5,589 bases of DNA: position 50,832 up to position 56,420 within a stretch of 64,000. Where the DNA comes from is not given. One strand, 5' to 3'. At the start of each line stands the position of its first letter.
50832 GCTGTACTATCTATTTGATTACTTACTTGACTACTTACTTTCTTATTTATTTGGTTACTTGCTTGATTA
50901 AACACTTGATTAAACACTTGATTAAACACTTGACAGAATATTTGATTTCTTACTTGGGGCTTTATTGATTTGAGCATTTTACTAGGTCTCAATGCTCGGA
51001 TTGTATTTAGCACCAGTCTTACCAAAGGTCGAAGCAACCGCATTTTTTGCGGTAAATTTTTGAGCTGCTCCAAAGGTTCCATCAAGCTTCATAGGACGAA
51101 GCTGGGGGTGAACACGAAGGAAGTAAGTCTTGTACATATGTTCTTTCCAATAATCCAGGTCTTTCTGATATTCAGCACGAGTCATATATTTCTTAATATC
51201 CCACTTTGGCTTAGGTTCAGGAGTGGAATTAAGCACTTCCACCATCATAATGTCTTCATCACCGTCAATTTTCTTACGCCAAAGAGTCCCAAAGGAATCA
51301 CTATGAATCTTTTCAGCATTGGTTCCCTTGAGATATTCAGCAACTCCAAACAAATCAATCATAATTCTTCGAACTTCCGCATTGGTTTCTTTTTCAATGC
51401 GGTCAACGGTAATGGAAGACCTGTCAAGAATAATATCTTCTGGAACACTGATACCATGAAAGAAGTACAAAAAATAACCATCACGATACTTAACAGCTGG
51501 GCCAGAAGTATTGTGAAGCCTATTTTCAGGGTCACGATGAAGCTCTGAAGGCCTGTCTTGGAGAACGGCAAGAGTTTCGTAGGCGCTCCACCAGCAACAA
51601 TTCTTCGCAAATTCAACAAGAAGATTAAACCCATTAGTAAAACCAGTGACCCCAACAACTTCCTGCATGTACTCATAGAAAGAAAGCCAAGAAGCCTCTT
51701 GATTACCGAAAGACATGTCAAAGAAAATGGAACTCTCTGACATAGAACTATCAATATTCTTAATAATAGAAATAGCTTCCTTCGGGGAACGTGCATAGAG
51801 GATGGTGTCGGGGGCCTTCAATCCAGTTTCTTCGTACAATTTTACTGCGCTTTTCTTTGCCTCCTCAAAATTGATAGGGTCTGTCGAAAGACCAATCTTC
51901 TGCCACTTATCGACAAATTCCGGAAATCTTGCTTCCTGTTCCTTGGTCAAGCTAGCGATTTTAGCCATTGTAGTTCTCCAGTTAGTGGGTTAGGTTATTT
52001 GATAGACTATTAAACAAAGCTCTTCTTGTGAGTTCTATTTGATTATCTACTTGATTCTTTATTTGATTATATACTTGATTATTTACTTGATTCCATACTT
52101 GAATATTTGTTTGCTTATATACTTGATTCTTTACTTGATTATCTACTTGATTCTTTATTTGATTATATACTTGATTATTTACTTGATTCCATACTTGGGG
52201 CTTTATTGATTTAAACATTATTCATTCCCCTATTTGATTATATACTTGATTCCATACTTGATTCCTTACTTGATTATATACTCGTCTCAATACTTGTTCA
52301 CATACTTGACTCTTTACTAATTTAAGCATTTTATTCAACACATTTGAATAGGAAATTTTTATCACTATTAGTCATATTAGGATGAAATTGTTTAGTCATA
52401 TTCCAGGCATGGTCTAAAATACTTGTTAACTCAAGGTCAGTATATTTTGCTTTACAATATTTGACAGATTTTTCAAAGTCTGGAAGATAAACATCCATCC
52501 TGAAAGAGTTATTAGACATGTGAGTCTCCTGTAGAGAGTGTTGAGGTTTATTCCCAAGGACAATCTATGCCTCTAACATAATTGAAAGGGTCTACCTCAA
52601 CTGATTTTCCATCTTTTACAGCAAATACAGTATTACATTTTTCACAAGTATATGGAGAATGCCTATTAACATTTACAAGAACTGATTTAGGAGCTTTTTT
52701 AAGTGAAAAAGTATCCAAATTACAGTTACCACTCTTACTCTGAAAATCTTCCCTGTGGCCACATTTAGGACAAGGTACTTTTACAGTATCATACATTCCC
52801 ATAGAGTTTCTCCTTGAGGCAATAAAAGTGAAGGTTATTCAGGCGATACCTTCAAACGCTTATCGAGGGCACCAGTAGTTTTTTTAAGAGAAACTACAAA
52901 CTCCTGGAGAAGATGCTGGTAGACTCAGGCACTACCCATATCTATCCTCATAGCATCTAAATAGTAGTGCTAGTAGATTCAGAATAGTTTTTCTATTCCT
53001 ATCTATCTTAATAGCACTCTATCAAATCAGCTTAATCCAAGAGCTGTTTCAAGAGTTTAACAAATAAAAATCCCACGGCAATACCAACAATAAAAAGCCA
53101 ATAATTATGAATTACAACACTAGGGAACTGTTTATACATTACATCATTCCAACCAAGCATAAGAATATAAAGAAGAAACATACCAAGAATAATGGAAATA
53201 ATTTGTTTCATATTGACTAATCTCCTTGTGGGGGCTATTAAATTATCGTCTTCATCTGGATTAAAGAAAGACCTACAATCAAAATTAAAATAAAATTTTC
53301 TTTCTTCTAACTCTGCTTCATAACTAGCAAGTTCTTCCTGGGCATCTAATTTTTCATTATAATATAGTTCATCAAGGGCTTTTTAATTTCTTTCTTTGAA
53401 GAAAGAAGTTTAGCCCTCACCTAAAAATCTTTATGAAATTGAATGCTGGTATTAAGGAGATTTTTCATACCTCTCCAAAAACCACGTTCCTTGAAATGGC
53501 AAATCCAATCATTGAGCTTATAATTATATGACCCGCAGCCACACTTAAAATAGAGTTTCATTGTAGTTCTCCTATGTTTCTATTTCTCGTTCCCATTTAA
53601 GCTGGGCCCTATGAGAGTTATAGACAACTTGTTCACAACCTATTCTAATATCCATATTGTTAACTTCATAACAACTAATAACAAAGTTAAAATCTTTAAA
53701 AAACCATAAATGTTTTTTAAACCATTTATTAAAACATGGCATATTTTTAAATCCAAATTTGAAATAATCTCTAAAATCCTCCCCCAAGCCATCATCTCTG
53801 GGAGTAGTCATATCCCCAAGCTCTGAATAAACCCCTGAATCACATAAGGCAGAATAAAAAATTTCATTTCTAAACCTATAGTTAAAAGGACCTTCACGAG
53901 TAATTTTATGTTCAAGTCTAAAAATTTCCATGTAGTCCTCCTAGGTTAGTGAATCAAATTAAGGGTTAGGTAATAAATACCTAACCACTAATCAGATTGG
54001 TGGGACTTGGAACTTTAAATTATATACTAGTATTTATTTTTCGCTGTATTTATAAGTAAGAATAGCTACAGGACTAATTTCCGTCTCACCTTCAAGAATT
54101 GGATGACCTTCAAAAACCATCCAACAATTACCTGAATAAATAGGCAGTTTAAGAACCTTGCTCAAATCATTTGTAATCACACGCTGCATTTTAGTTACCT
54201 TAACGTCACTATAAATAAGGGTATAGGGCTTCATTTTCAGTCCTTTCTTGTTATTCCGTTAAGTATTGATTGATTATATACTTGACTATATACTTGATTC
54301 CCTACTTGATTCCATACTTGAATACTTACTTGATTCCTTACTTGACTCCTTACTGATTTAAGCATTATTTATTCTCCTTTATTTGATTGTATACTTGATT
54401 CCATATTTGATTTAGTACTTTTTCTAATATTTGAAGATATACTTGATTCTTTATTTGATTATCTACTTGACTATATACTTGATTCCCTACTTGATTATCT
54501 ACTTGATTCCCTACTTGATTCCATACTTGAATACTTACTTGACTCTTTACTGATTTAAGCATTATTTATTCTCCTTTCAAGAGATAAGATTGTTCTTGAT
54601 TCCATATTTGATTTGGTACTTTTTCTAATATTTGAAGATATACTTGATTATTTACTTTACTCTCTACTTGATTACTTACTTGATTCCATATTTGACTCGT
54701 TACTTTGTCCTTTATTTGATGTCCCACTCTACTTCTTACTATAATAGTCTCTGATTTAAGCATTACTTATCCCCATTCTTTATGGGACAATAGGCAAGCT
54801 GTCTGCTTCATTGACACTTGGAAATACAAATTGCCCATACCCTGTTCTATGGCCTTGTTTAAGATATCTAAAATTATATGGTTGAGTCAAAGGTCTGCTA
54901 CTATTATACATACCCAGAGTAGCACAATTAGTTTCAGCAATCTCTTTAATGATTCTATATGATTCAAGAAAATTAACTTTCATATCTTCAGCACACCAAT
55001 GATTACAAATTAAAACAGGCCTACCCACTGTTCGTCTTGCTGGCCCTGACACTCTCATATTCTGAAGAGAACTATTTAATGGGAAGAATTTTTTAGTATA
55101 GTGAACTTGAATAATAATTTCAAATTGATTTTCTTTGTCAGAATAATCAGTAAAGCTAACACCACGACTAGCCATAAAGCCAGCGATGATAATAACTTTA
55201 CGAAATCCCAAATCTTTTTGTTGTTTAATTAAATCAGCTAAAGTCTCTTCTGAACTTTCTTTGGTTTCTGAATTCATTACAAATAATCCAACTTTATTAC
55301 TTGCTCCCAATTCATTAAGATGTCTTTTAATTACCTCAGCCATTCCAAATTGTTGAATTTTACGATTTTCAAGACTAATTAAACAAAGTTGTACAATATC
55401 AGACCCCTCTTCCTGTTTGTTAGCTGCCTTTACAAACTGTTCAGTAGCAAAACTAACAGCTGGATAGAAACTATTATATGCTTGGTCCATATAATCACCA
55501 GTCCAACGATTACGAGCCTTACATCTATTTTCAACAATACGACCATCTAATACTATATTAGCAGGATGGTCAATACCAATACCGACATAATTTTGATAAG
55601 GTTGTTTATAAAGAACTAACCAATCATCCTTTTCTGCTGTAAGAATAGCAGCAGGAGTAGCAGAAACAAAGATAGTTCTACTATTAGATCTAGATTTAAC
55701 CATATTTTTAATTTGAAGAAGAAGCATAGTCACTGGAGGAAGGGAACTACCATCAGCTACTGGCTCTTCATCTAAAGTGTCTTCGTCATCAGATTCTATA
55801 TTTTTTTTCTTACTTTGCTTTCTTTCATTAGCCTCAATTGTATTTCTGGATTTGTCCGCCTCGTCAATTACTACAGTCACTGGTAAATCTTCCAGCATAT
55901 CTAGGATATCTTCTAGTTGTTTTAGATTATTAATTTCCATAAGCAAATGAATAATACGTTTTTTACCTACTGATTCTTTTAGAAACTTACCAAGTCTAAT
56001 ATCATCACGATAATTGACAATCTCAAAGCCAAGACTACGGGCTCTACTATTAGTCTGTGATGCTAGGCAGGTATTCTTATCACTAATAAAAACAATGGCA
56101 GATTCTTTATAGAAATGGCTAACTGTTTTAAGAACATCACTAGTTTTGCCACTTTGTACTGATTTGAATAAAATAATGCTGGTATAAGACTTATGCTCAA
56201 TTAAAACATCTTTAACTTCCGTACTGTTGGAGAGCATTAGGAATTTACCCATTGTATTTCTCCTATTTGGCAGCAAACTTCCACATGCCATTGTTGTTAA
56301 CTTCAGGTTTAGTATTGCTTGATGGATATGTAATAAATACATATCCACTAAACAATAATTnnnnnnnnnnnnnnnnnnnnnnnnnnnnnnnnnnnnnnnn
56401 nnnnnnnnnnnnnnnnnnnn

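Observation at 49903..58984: Ten genes built from 12-nt tandem repeats encoding (x-N-Q-V)n proteins with an invariant start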

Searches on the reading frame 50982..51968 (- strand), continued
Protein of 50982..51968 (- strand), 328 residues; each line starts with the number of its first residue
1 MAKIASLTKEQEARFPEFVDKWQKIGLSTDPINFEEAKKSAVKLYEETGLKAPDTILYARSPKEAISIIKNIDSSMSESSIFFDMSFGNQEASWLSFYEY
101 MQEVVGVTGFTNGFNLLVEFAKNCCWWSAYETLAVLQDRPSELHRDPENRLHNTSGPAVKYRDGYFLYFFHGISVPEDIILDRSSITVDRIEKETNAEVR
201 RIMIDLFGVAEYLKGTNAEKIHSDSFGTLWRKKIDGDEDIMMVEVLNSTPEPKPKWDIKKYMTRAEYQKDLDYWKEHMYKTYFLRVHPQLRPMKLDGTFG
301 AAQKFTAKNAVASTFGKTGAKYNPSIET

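Call 108: fold_search(model_id=the predicted structure, library=viral)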
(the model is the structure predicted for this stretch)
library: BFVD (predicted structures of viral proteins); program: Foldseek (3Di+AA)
matches with E <= 10: 221; with E <= 0.001: 3
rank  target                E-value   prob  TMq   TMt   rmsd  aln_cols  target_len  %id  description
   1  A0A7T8                2.4e-15  1.00  0.52  0.46  11.8       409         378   18  DUF6745 domain-containing protein [Microcystis phage LMM01]
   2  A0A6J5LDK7            1.5e-06  1.00  0.36  0.52  12.6       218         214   16  Uncharacterized protein (Fragment) [uncultured Caudovirales phage]
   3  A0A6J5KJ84            4.7e-06  1.00  0.28  0.33   9.5       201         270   27  DUF6745 domain-containing protein [uncultured Caudovirales phage]
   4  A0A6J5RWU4            1.2e-01  0.97  0.09  0.14   5.4        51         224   27  Uncharacterized protein [uncultured Caudovirales phage]
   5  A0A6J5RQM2            1.4e-01  0.96  0.09  0.27   5.2        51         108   29  Uncharacterized protein [uncultured Caudovirales phage]
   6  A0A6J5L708            1.7e-01  0.80  0.10  0.27   7.6        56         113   23  Uncharacterized protein [uncultured Caudovirales phage]
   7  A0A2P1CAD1            1.7e-01  0.04  0.11  0.10  20.3       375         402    8  ATPase AAA-type core domain-containing protein [Salmonella phage SE131]
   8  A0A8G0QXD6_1          2.2e-01  0.06  0.11  0.06  16.1       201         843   14  Polyprotein (Fragment) [Hepeviridae sp.]
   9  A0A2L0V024            2.4e-01  0.99  0.11  0.21   1.3        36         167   39  Uncharacterized protein [Agrobacterium phage Atu_ph07]
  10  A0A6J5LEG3            2.6e-01  0.77  0.12  0.39   7.7        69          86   16  Uncharacterized protein [uncultured Caudovirales phage]
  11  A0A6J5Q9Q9            3.3e-01  0.99  0.10  0.24   0.8        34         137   26  Uncharacterized protein [uncultured Caudovirales phage]
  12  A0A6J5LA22            3.7e-01  0.63  0.11  0.43   8.2        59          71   17  Uncharacterized protein [uncultured Caudovirales phage]
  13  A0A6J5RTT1            4.4e-01  0.85  0.10  0.43   4.6        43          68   26  Uncharacterized protein [uncultured Caudovirales phage]
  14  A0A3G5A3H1            4.7e-01  0.80  0.09  0.25   5.3        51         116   27  Uncharacterized protein [Harvfovirus sp.]
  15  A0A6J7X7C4            4.9e-01  0.12  0.12  0.17  13.6       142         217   14  Uncharacterized protein [uncultured Caudovirales phage]
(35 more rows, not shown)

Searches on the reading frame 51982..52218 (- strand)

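Call 7: search_protein_families(library=pfam, proteins=[window:51982-52218:-], max_evalue=0.1)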
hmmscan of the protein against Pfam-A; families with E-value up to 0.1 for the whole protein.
window:51982-52218:- (78 aa): 9 families
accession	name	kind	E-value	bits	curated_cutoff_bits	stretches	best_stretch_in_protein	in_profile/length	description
PF19197.5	DUF5872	-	0.00077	20.5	27.5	0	13-36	2-26/116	Family of unknown function (DUF5872)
PF02337.22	Gag_p10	-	0.0063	16.9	23.9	0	38-74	46-82/85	Retroviral GAG p10 protein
PF05205.17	COMPASS-Shg1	-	0.0074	17.5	24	1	2-60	12-69/102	COMPASS (Complex proteins associated with Set1p) component shg1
PF19063.5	DUF5759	-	0.0074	16.5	25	0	11-35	14-38/71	Family of unknown function (DUF5759)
PF23248.1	KH_PARP14_2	-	0.015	15.5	27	0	11-35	6-30/72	PARP14, second type I KH domain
PF21486.3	NUP120_helical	-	0.031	15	27.7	0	38-73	23-58/129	Nucleoporin NUP120, helical domain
PF10546.14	P63C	-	0.037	15.1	26.1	0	33-75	44-87/93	P63C domain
PF04431.18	Pec_lyase_N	-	0.058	14.1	26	0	29-68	19-53/53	Pectate lyase, N terminus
PF16086.11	DUF4816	-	0.072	13.5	29.4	0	8-44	6-42/43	Domain of unknown function (DUF4816)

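Call 10: search_protein_families(library=phrogs, proteins=[window:51982-52218:-], max_evalue=0.01)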
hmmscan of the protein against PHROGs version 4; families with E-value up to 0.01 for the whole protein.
window:51982-52218:- (78 aa): 1 family
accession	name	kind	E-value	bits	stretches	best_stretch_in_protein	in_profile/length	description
phrog_2653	-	unknown function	0.0011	20.4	0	35-75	5-45/86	-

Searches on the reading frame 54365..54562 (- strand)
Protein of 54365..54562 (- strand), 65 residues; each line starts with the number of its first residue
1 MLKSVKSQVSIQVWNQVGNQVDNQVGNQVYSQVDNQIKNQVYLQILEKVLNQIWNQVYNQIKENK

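Call 7: search_protein_families(library=pfam, proteins=[window:54365-54562:-], max_evalue=0.1)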
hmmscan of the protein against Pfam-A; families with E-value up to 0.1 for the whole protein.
window:54365-54562:- (65 aa): 3 families
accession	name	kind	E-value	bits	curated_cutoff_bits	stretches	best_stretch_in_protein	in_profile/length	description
PF23248.1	KH_PARP14_2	-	0.044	14.1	27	0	3-34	2-33/72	PARP14, second type I KH domain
PF02337.22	Gag_p10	-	0.047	14.1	23.9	0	8-38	44-74/85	Retroviral GAG p10 protein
PF06585.17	JHBP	-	0.055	13.1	29.2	1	28-63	175-211/239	Haemolymph juvenile hormone binding protein (JHBP)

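Call 10: search_protein_families(library=phrogs, proteins=[window:54365-54562:-], max_evalue=0.01)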
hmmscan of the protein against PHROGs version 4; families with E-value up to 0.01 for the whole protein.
window:54365-54562:- (65 aa): 0 families

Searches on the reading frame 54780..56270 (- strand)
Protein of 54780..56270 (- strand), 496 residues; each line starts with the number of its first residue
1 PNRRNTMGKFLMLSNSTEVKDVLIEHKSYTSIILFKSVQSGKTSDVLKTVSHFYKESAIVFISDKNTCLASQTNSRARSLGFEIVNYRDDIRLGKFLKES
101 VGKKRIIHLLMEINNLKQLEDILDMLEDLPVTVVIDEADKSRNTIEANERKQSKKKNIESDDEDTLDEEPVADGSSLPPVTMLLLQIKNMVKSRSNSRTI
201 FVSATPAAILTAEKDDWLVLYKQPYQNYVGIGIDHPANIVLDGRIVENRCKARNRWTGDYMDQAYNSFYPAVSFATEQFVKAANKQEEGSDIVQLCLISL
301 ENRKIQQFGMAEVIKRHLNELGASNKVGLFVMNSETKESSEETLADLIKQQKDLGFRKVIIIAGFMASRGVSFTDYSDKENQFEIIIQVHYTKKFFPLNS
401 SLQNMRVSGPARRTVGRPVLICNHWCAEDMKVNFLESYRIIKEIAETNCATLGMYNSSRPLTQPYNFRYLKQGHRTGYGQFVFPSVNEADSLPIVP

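Call 7: search_protein_families(library=pfam, proteins=[window:54780-56270:-], max_evalue=0.1)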
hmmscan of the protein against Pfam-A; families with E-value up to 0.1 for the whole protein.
window:54780-56270:- (496 aa): 1 family
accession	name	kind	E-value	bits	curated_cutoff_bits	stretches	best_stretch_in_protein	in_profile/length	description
PF11069.13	CFAP298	-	0.084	13.7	27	0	138-177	48-87/97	Cilia- and flagella-associated protein 298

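Call 9: search_protein_families(library=phrogs, proteins=[window:54780-56270:-], max_evalue=0.001)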
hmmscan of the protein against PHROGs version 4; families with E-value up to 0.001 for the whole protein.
window:54780-56270:- (496 aa): 0 families

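Call 50: search_protein_families(library=padloc, proteins=[window:54780-56270:-], max_evalue=0.01)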
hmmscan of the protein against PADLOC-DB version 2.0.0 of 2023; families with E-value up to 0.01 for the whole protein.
window:54780-56270:- (496 aa): 1 family
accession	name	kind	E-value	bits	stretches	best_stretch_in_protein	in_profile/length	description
PDLC03202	Helicase_II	-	1.8e-07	27.9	1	30-153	42-170/621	Type II helicase domain protein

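Call 51: search_protein_families(library=ncbifam, proteins=[window:54780-56270:-], max_evalue=0.01)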
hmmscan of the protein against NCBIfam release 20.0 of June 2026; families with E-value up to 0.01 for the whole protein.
window:54780-56270:- (496 aa): 0 families

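Call 67: search_dna_similar(query=window:54780-56270:-, collection=phages, mode=protein, max_rows=12)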
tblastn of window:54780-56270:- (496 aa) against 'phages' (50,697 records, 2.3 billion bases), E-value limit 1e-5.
No match.
